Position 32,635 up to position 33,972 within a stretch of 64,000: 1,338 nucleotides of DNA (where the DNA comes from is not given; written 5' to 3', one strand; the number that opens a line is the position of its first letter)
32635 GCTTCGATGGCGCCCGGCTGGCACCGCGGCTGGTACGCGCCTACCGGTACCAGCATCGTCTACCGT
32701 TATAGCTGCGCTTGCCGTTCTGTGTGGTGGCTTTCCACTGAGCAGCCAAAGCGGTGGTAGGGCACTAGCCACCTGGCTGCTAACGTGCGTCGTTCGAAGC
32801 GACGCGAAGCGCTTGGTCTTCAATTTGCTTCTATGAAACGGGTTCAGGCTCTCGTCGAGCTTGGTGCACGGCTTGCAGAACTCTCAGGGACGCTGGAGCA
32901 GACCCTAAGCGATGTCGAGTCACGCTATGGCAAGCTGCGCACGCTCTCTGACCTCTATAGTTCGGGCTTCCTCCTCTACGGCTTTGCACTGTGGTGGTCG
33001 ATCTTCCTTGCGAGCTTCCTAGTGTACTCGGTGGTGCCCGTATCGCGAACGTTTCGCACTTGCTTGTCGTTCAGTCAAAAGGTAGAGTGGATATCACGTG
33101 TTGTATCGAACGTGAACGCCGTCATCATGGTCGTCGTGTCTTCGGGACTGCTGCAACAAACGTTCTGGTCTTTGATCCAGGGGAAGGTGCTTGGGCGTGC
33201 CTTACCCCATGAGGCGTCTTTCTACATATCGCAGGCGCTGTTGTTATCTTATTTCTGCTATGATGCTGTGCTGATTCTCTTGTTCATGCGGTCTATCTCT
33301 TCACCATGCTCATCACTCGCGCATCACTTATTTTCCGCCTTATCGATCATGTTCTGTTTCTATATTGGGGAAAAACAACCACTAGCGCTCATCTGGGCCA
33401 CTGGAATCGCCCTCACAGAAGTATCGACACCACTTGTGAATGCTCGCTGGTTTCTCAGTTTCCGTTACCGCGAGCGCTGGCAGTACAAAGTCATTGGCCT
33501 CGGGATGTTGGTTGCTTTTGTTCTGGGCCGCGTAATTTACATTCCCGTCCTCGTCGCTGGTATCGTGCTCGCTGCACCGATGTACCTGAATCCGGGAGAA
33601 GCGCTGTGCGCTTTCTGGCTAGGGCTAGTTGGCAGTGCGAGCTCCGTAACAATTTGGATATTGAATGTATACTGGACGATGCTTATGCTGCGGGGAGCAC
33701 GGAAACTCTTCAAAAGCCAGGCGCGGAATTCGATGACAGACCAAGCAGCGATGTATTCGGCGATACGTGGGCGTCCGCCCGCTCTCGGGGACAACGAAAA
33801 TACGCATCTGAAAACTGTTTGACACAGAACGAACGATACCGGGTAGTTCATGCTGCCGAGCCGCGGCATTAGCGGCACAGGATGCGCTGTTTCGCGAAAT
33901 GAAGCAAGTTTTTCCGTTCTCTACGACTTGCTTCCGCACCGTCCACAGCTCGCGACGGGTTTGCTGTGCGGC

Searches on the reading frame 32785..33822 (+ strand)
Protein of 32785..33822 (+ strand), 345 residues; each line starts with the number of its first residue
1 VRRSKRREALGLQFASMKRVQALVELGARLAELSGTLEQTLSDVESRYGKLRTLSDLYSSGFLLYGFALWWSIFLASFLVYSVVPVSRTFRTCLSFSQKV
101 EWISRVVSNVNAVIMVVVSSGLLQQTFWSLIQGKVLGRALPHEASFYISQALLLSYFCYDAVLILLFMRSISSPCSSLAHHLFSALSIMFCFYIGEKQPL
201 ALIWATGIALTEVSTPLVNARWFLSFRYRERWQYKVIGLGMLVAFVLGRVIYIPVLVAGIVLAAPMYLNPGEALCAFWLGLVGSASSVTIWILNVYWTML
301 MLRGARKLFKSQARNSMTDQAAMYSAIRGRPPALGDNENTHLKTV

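Call 67: search_protein_families(library=pfam, proteins=[window:32785-33822:+], max_evalue=0.00001)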
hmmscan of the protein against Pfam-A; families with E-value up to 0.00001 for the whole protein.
window:32785-33822:+ (345 aa): 1 family
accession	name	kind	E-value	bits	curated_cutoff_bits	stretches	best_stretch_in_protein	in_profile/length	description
PF03798.21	TRAM_LAG1_CLN8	-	3.4e-16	60.2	24.6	1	101-303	1-198/198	TLC domain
